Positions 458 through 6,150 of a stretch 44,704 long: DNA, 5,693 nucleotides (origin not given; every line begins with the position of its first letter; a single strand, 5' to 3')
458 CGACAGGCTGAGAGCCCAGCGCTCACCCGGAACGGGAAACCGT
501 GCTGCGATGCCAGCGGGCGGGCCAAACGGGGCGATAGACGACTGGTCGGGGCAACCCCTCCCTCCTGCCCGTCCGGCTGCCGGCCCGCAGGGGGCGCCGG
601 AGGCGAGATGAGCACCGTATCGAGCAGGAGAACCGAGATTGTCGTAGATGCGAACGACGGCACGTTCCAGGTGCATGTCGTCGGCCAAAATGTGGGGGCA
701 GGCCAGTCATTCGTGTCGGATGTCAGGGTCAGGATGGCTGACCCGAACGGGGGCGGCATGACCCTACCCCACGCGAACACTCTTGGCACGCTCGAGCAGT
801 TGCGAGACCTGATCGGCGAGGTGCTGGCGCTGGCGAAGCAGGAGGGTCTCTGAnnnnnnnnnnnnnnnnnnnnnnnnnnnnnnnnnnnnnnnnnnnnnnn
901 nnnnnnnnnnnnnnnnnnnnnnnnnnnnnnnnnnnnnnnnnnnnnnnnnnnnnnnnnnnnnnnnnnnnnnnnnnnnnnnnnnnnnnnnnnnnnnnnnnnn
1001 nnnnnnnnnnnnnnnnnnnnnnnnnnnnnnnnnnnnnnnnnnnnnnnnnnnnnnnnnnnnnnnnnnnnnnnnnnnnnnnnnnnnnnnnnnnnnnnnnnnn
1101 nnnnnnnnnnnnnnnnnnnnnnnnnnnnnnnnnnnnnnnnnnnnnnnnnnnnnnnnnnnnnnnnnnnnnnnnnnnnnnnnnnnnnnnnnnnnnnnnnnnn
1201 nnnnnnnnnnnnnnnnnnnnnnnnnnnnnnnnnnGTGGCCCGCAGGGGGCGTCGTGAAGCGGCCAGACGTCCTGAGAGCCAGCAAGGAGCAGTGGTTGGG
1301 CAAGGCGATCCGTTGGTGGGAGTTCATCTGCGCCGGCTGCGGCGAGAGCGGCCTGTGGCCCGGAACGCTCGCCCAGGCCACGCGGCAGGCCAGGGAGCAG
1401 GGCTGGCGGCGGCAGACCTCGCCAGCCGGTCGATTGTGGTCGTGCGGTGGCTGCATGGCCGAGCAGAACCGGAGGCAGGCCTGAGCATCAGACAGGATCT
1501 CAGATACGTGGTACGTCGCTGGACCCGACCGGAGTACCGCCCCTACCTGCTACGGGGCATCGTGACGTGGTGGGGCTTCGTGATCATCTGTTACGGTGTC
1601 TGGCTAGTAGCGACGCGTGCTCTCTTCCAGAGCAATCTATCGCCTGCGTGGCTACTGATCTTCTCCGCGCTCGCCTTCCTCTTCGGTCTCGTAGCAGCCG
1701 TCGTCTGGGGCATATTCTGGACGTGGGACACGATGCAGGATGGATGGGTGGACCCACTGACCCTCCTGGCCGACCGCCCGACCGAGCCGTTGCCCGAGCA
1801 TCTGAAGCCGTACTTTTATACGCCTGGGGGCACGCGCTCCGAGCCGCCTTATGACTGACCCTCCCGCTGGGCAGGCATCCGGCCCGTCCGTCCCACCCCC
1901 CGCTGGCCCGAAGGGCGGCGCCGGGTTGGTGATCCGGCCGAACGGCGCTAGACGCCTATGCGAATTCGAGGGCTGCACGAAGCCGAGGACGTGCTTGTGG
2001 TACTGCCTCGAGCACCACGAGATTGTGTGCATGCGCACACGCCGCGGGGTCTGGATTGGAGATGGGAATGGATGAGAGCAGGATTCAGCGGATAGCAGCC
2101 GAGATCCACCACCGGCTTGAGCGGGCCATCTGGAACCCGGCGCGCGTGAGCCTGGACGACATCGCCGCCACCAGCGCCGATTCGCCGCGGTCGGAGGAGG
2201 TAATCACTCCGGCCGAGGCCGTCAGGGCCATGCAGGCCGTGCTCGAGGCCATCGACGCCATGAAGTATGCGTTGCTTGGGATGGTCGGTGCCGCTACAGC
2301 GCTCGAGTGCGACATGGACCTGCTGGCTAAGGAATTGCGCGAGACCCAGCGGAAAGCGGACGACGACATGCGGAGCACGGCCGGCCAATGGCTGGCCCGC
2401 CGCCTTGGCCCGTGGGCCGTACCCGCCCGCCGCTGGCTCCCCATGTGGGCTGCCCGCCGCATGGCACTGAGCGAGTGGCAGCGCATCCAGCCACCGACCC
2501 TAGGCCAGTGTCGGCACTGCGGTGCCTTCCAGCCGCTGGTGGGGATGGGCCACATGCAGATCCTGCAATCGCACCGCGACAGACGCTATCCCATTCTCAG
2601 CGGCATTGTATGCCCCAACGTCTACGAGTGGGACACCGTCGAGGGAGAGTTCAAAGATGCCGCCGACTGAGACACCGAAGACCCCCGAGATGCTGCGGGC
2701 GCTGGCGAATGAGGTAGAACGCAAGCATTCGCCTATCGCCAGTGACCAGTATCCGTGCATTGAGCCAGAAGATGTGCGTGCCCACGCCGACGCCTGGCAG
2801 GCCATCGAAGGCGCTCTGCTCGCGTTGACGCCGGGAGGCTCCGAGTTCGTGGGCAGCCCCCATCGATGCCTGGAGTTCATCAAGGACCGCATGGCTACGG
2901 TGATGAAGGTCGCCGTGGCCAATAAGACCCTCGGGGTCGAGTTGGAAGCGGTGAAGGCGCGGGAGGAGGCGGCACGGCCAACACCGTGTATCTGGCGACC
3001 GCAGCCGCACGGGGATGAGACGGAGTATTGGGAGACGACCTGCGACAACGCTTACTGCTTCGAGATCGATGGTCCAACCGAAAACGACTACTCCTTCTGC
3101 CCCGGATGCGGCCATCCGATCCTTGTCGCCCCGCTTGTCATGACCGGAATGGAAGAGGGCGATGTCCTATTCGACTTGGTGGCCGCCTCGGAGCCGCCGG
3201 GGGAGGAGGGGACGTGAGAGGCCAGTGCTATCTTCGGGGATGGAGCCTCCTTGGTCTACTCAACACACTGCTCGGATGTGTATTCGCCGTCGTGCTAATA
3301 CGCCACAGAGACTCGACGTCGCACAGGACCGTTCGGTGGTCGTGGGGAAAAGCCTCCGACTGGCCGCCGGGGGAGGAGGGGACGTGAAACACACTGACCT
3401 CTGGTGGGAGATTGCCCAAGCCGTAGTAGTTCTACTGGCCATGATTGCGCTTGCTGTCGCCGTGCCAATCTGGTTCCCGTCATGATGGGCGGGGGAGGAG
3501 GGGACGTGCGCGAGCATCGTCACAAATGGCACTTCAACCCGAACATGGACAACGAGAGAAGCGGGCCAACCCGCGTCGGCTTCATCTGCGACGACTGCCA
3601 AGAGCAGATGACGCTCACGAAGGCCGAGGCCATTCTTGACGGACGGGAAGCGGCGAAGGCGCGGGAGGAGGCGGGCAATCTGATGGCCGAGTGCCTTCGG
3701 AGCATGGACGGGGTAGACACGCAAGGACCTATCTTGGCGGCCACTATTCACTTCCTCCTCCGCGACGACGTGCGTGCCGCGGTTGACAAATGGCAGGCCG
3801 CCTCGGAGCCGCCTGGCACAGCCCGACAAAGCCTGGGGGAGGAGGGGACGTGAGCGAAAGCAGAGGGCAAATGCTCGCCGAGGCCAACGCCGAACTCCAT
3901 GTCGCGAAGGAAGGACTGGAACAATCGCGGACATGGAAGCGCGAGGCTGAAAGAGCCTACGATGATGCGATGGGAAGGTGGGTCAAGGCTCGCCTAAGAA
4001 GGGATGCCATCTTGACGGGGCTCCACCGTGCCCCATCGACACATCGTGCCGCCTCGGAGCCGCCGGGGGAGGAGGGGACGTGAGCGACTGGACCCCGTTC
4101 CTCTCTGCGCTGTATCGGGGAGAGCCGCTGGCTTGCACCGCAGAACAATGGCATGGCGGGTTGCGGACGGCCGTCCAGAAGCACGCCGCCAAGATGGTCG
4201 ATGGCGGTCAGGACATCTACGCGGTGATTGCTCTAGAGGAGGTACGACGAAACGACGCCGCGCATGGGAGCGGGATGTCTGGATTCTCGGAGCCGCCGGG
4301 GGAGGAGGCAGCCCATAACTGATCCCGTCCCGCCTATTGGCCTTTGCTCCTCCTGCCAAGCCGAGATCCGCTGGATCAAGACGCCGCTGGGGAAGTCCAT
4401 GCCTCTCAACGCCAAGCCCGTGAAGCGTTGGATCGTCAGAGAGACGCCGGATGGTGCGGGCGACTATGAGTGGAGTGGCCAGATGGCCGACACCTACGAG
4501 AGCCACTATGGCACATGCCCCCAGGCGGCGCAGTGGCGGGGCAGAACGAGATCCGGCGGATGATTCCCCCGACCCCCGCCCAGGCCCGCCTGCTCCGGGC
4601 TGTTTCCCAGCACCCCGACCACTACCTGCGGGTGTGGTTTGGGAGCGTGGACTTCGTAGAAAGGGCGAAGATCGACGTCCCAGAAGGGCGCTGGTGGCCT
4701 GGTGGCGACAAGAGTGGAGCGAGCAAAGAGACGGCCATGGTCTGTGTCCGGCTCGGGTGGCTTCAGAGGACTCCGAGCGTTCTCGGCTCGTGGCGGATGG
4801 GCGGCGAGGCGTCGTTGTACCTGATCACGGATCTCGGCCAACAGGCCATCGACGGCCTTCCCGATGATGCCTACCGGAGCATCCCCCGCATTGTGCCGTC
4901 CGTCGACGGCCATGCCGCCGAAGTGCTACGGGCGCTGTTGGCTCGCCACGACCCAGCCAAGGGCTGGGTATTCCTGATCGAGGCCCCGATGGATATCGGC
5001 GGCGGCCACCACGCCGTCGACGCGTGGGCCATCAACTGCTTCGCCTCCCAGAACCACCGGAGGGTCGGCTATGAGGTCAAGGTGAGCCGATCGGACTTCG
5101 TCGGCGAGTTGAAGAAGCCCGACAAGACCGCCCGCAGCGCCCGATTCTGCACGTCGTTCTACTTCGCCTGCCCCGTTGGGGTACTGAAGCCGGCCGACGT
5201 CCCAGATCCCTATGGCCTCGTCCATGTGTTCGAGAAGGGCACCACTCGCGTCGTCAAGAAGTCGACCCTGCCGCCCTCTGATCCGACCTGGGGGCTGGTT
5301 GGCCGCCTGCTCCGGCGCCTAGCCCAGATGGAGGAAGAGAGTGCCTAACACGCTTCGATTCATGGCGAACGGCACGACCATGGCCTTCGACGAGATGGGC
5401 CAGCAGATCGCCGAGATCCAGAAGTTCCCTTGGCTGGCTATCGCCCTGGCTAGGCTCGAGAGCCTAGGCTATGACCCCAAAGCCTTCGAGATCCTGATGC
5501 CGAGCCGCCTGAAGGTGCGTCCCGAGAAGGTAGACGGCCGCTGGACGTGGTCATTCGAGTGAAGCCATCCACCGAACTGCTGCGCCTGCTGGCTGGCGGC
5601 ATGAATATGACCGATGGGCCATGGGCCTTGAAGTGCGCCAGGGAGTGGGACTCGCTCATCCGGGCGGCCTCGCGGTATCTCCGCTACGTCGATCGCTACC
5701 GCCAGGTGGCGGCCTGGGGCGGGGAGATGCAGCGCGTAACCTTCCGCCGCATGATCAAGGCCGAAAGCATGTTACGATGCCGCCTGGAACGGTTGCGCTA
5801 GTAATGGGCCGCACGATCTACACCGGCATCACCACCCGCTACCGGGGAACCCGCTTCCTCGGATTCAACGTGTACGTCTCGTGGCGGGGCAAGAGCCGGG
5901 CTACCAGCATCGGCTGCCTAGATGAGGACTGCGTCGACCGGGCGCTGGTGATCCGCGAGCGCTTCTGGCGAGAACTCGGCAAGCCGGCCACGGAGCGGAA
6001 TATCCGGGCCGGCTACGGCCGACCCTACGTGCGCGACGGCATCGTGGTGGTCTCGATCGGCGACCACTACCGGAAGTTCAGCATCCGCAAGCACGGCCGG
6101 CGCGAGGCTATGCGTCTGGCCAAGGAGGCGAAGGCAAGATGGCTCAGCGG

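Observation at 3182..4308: Six copies of a gene-junction cassette (stop + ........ + GTG start) linking a run of small genes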

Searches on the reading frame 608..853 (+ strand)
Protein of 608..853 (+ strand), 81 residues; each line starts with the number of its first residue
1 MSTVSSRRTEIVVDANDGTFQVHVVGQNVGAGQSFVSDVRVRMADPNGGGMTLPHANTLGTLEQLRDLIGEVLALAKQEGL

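Call 36: search_protein_families(library=phrogs, proteins=[window:608-853:+], max_evalue=0.001)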
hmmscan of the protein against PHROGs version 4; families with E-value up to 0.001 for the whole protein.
window:608-853:+ (81 aa): 0 families

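Call 68: find_encoding_contigs(protein=window:608-853:+, flank=10000, max_places=3)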
Protein window:608-853:+ (81 aa): 24 contigs read that carry it; 3 places shown.
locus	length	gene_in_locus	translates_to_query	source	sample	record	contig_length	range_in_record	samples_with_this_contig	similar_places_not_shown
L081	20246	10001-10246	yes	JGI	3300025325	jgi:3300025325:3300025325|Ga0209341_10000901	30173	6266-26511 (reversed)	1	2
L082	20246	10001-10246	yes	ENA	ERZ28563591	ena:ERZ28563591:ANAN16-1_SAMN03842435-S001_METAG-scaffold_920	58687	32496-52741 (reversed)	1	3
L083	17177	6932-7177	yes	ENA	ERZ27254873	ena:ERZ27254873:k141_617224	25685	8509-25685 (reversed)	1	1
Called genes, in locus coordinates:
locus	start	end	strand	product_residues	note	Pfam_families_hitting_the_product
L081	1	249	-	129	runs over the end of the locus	-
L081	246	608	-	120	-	-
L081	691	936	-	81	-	-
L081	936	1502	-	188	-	-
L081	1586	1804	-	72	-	-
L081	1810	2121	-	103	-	-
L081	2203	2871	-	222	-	-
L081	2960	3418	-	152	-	-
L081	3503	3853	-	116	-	-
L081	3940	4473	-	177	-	-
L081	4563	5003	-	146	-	-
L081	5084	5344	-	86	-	-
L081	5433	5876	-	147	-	-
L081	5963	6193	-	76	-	-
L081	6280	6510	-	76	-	-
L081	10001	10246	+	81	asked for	-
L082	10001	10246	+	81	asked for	-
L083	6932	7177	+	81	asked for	-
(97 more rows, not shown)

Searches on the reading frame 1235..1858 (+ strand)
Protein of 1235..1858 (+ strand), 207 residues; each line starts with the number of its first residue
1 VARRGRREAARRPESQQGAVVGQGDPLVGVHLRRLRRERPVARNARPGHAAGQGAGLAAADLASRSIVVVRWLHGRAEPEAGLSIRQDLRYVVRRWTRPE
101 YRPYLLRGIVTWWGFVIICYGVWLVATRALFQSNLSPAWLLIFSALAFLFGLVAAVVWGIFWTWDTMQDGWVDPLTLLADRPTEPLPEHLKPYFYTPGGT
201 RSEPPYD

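Call 36: search_protein_families(library=phrogs, proteins=[window:1235-1858:+], max_evalue=0.001)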
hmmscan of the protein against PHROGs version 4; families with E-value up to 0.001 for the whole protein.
window:1235-1858:+ (207 aa): 0 families

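Call 55: search_protein_families(library=phrogs, proteins=[window:1235-1858:+], max_evalue=0.001)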
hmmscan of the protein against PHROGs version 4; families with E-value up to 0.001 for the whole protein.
window:1235-1858:+ (207 aa): 0 families

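Call 56: search_protein_families(library=pfam, proteins=[window:1235-1858:+], max_evalue=0.01)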
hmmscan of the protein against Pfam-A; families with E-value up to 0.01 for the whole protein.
window:1235-1858:+ (207 aa): 1 family
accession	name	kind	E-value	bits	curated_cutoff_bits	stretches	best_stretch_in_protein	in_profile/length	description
PF01284.28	MARVEL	-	0.006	17.1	32.8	1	110-164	45-100/135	Membrane-associating domain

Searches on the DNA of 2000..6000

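Call 57: search_rna_families(source=window, start=2000, end=6000, threshold=evalue, max_evalue=1)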
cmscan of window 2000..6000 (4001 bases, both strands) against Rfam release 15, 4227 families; matches with E-value up to 1: 0.
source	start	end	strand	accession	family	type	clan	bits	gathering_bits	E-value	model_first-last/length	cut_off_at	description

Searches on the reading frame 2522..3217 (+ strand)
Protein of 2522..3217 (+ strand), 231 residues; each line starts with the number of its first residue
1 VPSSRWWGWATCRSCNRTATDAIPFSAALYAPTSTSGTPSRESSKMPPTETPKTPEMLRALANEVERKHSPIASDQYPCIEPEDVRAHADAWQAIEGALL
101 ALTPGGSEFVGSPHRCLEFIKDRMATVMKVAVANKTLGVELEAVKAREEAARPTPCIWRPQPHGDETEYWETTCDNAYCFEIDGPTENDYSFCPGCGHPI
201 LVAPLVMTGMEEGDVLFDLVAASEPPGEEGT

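Call 11: search_protein_families(library=pfam, proteins=[window:2522-3217:+], max_evalue=0.01)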
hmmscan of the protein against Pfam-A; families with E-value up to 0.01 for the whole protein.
window:2522-3217:+ (231 aa): 0 families

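Call 12: search_protein_families(library=phrogs, proteins=[window:2522-3217:+], max_evalue=0.01)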
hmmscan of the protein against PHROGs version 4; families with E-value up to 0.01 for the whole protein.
window:2522-3217:+ (231 aa): 1 family
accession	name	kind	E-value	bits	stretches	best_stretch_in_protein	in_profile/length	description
phrog_10312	-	unknown function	8.4e-07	30.2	1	142-202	60-115/142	-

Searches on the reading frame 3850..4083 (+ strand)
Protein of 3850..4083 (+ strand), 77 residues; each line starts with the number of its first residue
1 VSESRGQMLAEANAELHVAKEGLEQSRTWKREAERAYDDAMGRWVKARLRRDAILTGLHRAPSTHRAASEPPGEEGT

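Call 11: search_protein_families(library=pfam, proteins=[window:3850-4083:+], max_evalue=0.01)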
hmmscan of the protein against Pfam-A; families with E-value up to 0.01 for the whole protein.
window:3850-4083:+ (77 aa): 0 families

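Call 12: search_protein_families(library=phrogs, proteins=[window:3850-4083:+], max_evalue=0.01)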
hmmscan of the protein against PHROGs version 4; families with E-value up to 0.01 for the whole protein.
window:3850-4083:+ (77 aa): 0 families

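Call 66: find_encoding_contigs(protein=window:3850-4083:+, flank=6000, max_places=8)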
Protein window:3850-4083:+ (77 aa): 24 contigs read that carry it; 2 places shown.
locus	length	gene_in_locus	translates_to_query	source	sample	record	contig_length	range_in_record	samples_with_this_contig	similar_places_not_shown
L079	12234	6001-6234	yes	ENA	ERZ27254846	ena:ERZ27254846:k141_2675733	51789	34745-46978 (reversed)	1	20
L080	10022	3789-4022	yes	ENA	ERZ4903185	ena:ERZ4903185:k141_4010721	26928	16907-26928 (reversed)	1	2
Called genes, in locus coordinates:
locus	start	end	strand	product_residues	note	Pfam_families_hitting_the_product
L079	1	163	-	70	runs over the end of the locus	-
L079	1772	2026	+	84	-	-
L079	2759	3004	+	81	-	-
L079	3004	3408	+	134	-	PF04266:ASCH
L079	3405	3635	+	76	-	-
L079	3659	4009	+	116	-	-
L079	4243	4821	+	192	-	-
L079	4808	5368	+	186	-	-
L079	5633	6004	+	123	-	-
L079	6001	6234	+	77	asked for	-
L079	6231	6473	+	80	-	-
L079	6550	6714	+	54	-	-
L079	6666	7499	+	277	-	-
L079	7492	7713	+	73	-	-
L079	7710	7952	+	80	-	-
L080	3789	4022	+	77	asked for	-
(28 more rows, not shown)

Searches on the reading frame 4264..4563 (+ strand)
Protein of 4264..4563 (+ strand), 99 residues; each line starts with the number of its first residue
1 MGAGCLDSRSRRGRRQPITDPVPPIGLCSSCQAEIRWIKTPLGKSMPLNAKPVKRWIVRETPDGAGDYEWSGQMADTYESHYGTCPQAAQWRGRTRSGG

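Call 11: search_protein_families(library=pfam, proteins=[window:4264-4563:+], max_evalue=0.01)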
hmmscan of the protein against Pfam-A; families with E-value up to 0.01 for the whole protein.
window:4264-4563:+ (99 aa): 0 families

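Call 12: search_protein_families(library=phrogs, proteins=[window:4264-4563:+], max_evalue=0.01)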
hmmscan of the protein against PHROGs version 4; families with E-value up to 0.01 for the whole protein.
window:4264-4563:+ (99 aa): 1 family
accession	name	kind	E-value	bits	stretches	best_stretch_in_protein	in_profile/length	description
phrog_5984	-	unknown function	2.2e-11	45.3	1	25-96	7-89/90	-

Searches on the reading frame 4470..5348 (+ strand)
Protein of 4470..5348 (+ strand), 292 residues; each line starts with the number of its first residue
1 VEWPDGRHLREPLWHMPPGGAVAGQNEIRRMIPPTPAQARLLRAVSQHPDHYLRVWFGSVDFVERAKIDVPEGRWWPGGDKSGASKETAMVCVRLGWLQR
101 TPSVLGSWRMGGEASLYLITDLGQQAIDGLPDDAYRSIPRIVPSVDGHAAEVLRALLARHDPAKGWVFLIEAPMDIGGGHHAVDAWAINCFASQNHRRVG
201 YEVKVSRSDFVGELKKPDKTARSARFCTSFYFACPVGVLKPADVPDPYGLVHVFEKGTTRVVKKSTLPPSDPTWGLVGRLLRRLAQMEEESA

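Call 11: search_protein_families(library=pfam, proteins=[window:4470-5348:+], max_evalue=0.01)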
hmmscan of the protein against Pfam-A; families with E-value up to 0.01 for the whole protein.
window:4470-5348:+ (292 aa): 0 families

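Call 12: search_protein_families(library=phrogs, proteins=[window:4470-5348:+], max_evalue=0.01)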
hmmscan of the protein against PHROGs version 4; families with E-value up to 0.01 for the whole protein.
window:4470-5348:+ (292 aa): 4 families
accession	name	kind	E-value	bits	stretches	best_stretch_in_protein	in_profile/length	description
phrog_5429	-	DNA, RNA and nucleotide metabolism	1.8e-24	87.6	1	181-290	50-167/176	DNA repair protein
phrog_14517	-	unknown function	2.1e-18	67.8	1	153-290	9-155/296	-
phrog_631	-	unknown function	2.3e-09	38.2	1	190-263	66-135/260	-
phrog_2776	-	unknown function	4.1e-08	34.1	1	197-265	55-121/181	-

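Call 16: find_related_loci(query=window:4560-5345:+, collection=viral_contigs, flank=10000)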
Query window:4560-5345:+ (262 aa) in viral_contigs; peptide patterns used: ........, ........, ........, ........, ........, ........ (x = any residue, [..] = any of these).
17 stretches matched a pattern; 2 encode a relative of the query (tblastn E <= 1e-3); 2 distinct loci.
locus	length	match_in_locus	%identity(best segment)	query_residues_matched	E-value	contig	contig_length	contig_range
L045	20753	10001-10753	59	1-259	4e-98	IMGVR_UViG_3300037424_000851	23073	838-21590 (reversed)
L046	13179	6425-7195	57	1-259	3e-92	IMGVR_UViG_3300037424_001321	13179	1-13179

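Call 17: find_encoding_contigs(protein=window:4560-5348:+, flank=10000, max_places=10)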
Protein window:4560-5348:+ (262 aa): no gene with exactly this product is on record in the collection.

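Call 56: search_protein_families(library=pfam, proteins=[window:4560-5348:+], max_evalue=0.01)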
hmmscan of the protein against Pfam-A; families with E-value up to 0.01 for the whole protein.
window:4560-5348:+ (262 aa): 0 families
